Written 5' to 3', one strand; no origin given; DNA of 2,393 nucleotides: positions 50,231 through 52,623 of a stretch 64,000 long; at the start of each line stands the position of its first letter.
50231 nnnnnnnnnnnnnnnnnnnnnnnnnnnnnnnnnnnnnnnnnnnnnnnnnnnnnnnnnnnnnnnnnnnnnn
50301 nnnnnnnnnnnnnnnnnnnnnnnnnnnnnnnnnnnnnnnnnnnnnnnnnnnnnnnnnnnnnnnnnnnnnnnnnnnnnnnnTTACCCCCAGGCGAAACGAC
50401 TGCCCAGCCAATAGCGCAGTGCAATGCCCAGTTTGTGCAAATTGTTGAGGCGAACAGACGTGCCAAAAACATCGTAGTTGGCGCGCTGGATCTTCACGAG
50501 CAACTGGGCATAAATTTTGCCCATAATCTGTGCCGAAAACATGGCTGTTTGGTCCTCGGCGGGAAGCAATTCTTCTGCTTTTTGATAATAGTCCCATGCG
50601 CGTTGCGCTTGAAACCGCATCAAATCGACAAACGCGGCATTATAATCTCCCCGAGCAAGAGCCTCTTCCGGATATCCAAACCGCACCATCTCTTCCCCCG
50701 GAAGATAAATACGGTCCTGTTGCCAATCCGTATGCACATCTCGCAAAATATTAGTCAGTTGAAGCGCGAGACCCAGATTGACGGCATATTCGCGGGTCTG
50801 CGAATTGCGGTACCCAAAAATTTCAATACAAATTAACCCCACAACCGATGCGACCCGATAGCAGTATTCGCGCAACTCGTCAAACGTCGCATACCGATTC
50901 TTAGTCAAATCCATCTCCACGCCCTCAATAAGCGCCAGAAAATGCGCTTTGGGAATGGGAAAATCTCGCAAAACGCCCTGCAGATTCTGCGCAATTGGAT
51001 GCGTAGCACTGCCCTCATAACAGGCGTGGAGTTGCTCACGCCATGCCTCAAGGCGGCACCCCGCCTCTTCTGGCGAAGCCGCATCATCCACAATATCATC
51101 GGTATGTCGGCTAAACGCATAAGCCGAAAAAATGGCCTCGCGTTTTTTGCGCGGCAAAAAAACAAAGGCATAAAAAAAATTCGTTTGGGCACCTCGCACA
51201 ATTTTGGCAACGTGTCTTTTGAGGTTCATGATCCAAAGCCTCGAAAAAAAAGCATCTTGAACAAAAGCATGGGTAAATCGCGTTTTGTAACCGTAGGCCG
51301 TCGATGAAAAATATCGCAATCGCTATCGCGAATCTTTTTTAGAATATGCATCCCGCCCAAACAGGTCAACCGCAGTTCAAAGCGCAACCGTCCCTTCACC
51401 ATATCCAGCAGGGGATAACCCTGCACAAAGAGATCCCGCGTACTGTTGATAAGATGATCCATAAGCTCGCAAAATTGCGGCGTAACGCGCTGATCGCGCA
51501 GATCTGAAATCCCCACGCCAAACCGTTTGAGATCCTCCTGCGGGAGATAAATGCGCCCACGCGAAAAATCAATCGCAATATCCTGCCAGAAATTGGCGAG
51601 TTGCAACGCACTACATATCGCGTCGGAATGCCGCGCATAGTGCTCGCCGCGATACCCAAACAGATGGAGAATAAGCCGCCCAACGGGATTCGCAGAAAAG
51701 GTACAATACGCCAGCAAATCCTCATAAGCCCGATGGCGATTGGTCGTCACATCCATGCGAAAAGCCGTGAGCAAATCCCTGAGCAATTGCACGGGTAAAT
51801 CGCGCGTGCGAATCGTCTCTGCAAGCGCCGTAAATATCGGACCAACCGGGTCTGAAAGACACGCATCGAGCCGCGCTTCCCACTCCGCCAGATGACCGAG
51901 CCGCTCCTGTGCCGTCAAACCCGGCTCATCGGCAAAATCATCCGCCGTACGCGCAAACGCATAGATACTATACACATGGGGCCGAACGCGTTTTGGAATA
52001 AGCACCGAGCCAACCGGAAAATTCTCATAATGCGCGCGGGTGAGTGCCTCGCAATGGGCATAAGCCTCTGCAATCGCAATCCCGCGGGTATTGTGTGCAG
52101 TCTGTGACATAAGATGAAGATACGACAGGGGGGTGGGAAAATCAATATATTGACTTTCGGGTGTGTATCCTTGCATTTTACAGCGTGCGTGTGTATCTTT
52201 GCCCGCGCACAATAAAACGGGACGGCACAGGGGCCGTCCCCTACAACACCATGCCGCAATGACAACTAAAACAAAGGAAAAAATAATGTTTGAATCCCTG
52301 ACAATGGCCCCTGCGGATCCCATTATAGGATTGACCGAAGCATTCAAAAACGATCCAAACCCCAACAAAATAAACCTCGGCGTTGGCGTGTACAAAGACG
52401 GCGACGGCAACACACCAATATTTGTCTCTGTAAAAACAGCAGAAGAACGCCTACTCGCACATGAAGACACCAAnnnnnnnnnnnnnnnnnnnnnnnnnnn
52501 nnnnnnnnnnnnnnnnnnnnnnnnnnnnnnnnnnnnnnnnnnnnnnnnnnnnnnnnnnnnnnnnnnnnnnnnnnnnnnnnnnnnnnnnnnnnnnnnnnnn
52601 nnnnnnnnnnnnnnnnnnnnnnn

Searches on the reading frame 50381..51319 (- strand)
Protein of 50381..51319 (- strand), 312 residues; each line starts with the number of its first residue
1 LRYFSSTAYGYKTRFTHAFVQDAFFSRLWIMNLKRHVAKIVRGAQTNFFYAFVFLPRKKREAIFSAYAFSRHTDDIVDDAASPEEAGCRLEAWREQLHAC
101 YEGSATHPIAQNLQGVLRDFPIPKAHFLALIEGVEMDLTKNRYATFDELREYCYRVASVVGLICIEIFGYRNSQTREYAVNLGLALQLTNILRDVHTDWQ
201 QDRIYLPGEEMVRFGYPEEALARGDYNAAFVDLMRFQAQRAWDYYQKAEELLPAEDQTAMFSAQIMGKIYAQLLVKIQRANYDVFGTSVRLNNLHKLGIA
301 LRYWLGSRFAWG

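Call 18: search_protein_families(library=pfam, proteins=[window:50381-51319:-])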
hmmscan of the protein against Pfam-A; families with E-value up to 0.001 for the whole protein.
window:50381-51319:- (312 aa): 1 family
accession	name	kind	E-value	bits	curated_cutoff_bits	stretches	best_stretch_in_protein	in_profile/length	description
PF00494.24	SQS_PSY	-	7.4e-82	275.4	26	1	41-292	1-260/263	Squalene/phytoene synthase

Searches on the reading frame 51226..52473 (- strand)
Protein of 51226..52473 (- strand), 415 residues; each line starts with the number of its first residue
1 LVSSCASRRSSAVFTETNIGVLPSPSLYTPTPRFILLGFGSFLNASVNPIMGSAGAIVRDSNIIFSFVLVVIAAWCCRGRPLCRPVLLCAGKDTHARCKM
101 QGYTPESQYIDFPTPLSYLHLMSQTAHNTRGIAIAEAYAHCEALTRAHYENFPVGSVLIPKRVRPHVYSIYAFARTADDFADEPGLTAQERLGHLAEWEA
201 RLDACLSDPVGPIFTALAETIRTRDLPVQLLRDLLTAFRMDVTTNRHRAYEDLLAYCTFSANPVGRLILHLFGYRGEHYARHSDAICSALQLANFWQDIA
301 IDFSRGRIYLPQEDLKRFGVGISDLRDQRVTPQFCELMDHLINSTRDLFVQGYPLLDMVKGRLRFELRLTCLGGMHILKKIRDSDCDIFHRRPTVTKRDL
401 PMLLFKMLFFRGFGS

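Call 18: search_protein_families(library=pfam, proteins=[window:51226-52473:-])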
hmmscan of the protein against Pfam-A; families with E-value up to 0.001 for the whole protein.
window:51226-52473:- (415 aa): 1 family
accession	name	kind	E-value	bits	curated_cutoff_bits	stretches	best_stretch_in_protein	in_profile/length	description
PF00494.24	SQS_PSY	-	3.5e-66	224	26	1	146-398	2-262/263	Squalene/phytoene synthase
